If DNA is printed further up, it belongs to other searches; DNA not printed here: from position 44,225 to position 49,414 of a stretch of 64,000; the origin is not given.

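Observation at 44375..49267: Giant scaffoldin-like protein: three Cys-rich tandem modules, a PQQ-like propeller and a divergent dockerin-like tail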

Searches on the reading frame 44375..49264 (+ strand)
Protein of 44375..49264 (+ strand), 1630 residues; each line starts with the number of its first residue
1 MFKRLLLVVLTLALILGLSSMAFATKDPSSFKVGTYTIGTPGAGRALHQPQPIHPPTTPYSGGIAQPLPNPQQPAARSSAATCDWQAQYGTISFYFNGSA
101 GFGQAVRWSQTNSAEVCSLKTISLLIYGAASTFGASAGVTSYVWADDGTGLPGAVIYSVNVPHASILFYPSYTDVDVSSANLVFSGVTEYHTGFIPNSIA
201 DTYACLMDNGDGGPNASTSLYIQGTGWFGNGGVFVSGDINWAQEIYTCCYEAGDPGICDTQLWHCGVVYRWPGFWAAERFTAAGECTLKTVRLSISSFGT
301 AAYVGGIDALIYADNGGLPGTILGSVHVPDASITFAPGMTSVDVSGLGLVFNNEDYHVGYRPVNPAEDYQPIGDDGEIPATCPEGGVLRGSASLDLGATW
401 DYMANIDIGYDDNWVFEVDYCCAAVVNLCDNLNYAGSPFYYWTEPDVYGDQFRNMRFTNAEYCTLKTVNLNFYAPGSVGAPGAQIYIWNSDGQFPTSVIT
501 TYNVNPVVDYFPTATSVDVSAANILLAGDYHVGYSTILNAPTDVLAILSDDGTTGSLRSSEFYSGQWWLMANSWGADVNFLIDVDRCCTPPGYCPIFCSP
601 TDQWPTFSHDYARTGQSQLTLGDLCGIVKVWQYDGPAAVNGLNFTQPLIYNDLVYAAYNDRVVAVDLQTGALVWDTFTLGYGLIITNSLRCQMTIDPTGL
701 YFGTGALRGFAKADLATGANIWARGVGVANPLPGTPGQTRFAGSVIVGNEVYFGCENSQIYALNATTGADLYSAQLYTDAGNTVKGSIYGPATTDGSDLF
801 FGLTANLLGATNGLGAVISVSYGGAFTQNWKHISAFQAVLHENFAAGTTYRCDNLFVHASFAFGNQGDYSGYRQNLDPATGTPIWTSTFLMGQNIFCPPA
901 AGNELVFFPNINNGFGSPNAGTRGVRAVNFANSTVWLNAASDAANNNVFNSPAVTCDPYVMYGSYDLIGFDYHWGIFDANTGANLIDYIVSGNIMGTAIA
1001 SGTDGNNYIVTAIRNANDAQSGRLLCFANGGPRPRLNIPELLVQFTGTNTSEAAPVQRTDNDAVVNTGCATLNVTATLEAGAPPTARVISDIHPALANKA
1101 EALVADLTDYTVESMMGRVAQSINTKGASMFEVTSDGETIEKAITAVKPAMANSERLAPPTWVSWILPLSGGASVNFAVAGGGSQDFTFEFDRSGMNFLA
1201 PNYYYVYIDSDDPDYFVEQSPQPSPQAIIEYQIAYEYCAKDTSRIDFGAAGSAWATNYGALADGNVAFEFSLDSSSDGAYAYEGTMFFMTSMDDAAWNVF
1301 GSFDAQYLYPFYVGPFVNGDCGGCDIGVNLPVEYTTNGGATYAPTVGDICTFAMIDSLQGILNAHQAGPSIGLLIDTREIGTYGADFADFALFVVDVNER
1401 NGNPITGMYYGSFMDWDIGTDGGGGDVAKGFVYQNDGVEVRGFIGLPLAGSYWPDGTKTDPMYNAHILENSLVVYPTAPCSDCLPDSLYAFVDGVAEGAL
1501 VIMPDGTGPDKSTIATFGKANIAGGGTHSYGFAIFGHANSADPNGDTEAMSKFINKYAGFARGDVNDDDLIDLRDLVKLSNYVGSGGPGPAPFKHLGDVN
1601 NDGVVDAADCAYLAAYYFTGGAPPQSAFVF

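Call 3: search_protein_families(library=pfam, proteins=[window:44375-49264:+], max_evalue=1)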
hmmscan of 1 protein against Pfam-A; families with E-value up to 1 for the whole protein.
window:44375-49264:+ (1630 aa): 5 families
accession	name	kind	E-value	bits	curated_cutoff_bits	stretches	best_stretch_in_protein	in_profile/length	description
PF13360.13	PQQ_2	-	2e-09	37.9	27.6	2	629-676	95-144/233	Outer membrane protein assembly factor BamB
PF00404.24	Dockerin_1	-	1.4e-08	35.2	22.9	1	1563-1616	2-55/57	Dockerin type I domain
PF13570.13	Beta-prop_ACSF4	-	0.00045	20.2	133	0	740-785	50-94/329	Beta-alanine-activating enzyme, beta-propeller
PF01011.28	PQQ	-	0.0012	18.1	26.7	0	629-675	29-82/595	Glucose/ethanol/alcohol dehydrogenase, beta-propeller domain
PF17993.7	HA70_C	-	0.27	11.6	25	0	421-473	16-67/135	Haemagglutinin 70 C-terminal domain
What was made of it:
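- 46169..47455 (+): BamB/PQQ_2-type beta-propeller (aa 599-1027). Call 3 (PF13360, 37.9 bits > 27.6; PF01011 below its cut-off).
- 49058..49234 (+): Type I dockerin (aa 1562-1620): two Ca loops, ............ and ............, each followed by a helix. Call 3 (PF00404, 35.2 bits > 22.9).
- On Type I dockerin (Pfam PF00404): 35.2 bits against 22.9, aa 1563-1616 (call 3).
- On PQQ-dependent dehydrogenase propeller (PF01011): 18.1 bits against 26.7 (call 3).
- On BamB-like PQQ_2 propeller (PF13360): 37.9 bits against 27.6 (call 3).
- Checked: The propeller is supported: Pfam PQQ_2 scores 37.9 bits against a gathering score of 27.6 (call 3).
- A weak match to the PQQ dehydrogenase propeller, PF01011 (E 0.0012, call 3).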

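Call 4: search_protein_families(library=ncbifam, proteins=[window:44375-49264:+], max_evalue=1)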
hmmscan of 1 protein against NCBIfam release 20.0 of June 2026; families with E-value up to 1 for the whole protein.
window:44375-49264:+ (1630 aa): 2 families
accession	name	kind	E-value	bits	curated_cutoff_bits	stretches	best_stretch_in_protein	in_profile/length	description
NF008351.0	PRK11138.1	equivalog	1.5e-08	33.5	423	2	714-776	85-148/394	outer membrane protein assembly factor BamB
TIGR03300.1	assembly_YfgL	equivalog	1e-05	24.4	285.2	2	637-729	131-221/377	outer membrane protein assembly factor BamB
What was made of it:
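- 46169..47455 (+): Call 4.
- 47456..48079 (+): PapD/ASH-like Ig domain with a ~80-aa low-confidence insertion (aa 1028-1235). Tentative. No Pfam or NCBIfam hit (calls 3, 4).
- On Cellulosomal scaffoldin: No catalytic family was detected (calls 3, 4).
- On BamB-like PQQ_2 propeller (PF13360): However, it is far below the BamB equivalog cut-offs of NCBIfam (33.5 against 423, call 4), so it is the fold family and not BamB itself.
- Closest known: BamB / PQQ_2 beta-propellers. Different: It scores far below the BamB equivalog cut-offs (33.5 against 423 bits, call 4).
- The protein is non-catalytic and modular (calls 3, 4). No S-layer family or SLH domain was detected (calls 3, 4).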

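Call 11: find_homologous_proteins(query=window:44375-49264:+)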
Query window:44375-49264:+ (1630 aa): 30 proteins with E <= 0.001 among 8000 candidates.
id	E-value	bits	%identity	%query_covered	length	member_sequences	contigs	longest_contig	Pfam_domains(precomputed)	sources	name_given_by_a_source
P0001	0.0e+0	3727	98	100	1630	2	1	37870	PF13360.14,PF00404.25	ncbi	-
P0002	0.0e+0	3276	85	100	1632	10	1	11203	PF13360.14,PF00404.25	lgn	-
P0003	0.0e+0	2303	64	100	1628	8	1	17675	PF13360.14,PF00404.25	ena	-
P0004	0.0e+0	2298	64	100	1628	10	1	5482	PF13360.14,PF00404.25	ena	-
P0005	0.0e+0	2274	63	100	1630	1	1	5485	PF13360.14,PF00404.25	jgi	jgi:hypothetical protein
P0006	0.0e+0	2269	64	100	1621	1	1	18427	PF13360.14,PF00404.25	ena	-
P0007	0.0e+0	2245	63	100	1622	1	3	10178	PF13360.14,PF00404.25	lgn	-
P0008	0.0e+0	2243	63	100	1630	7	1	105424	PF13360.14,PF00404.25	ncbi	-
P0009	0.0e+0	1956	57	100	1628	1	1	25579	PF13360.14,PF00404.25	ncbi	-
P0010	0.0e+0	1914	57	100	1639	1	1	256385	PF13360.14,PF00404.25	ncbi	-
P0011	0.0e+0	1679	51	100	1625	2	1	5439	PF13360.14,PF00404.25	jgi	jgi:hypothetical protein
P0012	0.0e+0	1629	63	72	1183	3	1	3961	PF13360.14,PF00404.25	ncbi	ncbi:MAG: PQQ-binding-like beta-propeller repeat protein, partial [Candidatus Zixiibacteriota bacter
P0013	0.0e+0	1628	52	94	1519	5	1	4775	PF13360.14,PF00404.25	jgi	jgi:hypothetical protein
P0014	0.0e+0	1575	49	100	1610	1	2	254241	PF13360.14,PF00404.25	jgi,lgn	jgi:hypothetical protein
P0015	0.0e+0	1567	49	100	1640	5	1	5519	PF13360.14,PF00404.25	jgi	jgi:hypothetical protein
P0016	0.0e+0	1564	49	99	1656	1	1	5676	PF13360.14,PF00404.25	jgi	jgi:hypothetical protein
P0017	0.0e+0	1491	52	85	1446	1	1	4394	PF13360.14,PF00404.25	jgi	jgi:hypothetical protein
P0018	0.0e+0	1460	47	100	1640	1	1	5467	PF13360.14,PF00404.25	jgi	-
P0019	0.0e+0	1428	58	69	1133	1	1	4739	PF13360.14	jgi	jgi:hypothetical protein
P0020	0.0e+0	1207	41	100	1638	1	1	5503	PF13360.14,PF00404.25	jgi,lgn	-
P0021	1.1e-87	313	25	100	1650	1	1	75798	PF13360.14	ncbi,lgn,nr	ncbi:MAG: PQQ-binding-like beta-propeller repeat protein [candidate division Zixibacteria bacterium]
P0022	7.8e-87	310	26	100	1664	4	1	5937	PF13360.14,PF00404.25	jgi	-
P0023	2.4e-86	309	26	100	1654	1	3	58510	PF13360.14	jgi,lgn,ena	-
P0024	2.9e-71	259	27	100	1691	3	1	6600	PF13360.14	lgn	-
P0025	1.8e-49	186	26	71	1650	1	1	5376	PF13360.14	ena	-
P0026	2.4e-37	146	24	100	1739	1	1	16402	PF13360.14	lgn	-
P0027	6.0e-37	145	26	40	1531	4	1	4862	PF13360.14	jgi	jgi:hypothetical protein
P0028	3.1e-34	136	25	40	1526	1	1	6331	PF13360.14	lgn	-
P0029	1.1e-22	97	22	89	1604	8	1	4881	PF13360.14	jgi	jgi:hypothetical protein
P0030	3.9e-20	89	24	68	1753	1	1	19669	PF13360.14,PF00404.25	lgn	-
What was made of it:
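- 44375..49267 (+): CDS of 1630 aa. Signal peptide aa 1-24, Pro/Gln linker aa ~25-82. Thirty full-length or partial homologues, some named Zixibacteria by their sources (call 11).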

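Call 26: find_encoding_contigs(protein=P0010, flank=10000, max_places=2)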
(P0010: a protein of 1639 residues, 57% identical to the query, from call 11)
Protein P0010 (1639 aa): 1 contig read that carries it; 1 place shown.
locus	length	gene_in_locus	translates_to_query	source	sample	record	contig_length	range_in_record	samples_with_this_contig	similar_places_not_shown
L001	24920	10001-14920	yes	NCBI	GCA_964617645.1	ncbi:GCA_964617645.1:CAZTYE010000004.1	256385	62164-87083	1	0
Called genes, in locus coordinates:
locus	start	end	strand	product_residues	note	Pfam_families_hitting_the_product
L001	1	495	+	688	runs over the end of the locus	PF00912:Transgly, PF00905:Transpeptidase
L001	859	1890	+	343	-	PF25819:Nal1_C (weak)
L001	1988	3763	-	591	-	PF20423:AceK_regulatory, PF06315:AceK_kinase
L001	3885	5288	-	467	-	PF00133:tRNA-synt_1 (faint), PF01406:tRNA-synt_1e, PF01921:tRNA-synt_1f (faint), PF09334:tRNA-synt_1g (faint), PF09190:DALR_2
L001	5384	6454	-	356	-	PF05343:Peptidase_M42, PF01546:Peptidase_M20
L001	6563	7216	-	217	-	PF00565:SNase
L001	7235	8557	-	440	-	PF12895:ANAPC3 (faint), PF25062:ARM_TT21_N (faint), PF13428:TPR_14 (faint), PF00515:TPR_1 (faint), PF13424:TPR_12 (weak), PF13424:TPR_12 (weak), PF13432:TPR_16, PF14559:TPR_19 (weak), +12 more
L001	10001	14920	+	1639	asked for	PF13360:PQQ_2 (weak), PF00404:Dockerin_1 (weak)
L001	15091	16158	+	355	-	PF02163:Peptidase_M50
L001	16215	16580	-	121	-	-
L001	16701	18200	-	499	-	PF14326:DUF4384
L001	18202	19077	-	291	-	-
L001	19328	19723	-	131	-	PF00856:SET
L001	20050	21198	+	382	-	PF00890:FAD_binding_2, PF01266:DAO, PF13450:NAD_binding_8 (weak)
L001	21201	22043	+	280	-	PF12146:Hydrolase_4 (weak), PF00561:Abhydrolase_1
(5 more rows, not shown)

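Call 31: find_encoding_contigs(protein=P0008, flank=10000, max_places=1)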
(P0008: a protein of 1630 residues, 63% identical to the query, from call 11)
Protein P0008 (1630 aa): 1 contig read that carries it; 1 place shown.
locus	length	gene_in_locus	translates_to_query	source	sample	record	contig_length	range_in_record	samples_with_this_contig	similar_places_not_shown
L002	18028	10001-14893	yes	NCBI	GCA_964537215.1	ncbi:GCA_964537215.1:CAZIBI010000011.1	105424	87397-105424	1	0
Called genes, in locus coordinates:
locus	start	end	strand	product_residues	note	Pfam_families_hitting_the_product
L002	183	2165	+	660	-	PF12969:DUF3857, PF01841:Transglut_core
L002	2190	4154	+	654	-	PF12969:DUF3857, PF01841:Transglut_core (faint)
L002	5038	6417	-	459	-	PF00072:Response_reg, PF00158:Sigma54_activat, PF14532:Sigma54_activ_2, PF07728:AAA_5, PF25601:AAA_lid_14, PF02954:HTH_8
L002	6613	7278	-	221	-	PF00565:SNase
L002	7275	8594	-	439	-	PF12895:ANAPC3 (faint), PF13428:TPR_14 (faint), PF07719:TPR_2 (faint), PF13424:TPR_12 (weak), PF14559:TPR_19 (weak), PF13432:TPR_16, PF14559:TPR_19 (weak), PF25062:ARM_TT21_N (weak), +14 more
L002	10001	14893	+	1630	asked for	PF13360:PQQ_2 (weak), PF00404:Dockerin_1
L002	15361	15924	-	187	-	PF03551:PadR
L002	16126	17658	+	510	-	PF00072:Response_reg, PF01590:GAF, PF13185:GAF_2, PF13487:HD_5, PF01966:HD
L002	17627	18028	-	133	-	?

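Call 32: find_encoding_contigs(protein=P0014, flank=10000, max_places=1)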
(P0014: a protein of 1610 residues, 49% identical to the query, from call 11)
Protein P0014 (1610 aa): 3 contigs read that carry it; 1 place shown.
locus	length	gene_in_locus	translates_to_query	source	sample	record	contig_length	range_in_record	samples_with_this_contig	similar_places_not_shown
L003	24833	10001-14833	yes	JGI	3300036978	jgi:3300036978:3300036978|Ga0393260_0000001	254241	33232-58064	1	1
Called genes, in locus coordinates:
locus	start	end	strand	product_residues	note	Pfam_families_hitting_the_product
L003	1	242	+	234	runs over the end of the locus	PF00733:Asn_synthase, PF02568:ThiI (faint), PF06508:QueC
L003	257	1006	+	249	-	PF13353:Fer4_12 (weak), PF04055:Radical_SAM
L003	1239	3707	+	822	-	PF00801:PKD (faint), PF05345:He_PIG, PF17892:Cadherin_5 (faint), PF17963:Big_9, PF18911:PKD_4 (faint), PF05345:He_PIG, PF17803:Cadherin_4 (weak), PF17963:Big_9, +2 more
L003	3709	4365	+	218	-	PF13432:TPR_16 (faint), PF14559:TPR_19 (faint)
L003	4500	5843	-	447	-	PF00072:Response_reg, PF00158:Sigma54_activat, PF14532:Sigma54_activ_2, PF07728:AAA_5, PF25601:AAA_lid_14, PF02954:HTH_8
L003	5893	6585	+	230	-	-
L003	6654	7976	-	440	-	PF13428:TPR_14 (faint), PF13432:TPR_16 (faint), PF00515:TPR_1 (faint), PF07719:TPR_2 (faint), PF13181:TPR_8 (faint), PF13414:TPR_11 (faint), PF13424:TPR_12 (faint), PF13431:TPR_17 (faint), +4 more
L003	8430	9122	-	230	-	-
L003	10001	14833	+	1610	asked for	PF13360:PQQ_2 (weak), PF00404:Dockerin_1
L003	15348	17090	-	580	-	PF25323:6TM_PilS, PF00989:PAS, PF08448:PAS_4, PF13426:PAS_9, PF00512:HisKA, PF02518:HATPase_c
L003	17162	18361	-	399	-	PF28597:T2SSF_N (weak), PF00482:T2SSF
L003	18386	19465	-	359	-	PF00437:T2SSE, PF25199:nSTAND_NTPase5 (faint), PF13401:AAA_22 (faint)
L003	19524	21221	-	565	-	PF05157:MshEN, PF00437:T2SSE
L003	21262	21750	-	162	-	PF03259:Robl_LC7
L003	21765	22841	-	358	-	PF00025:Arf (weak), PF00071:Ras (weak)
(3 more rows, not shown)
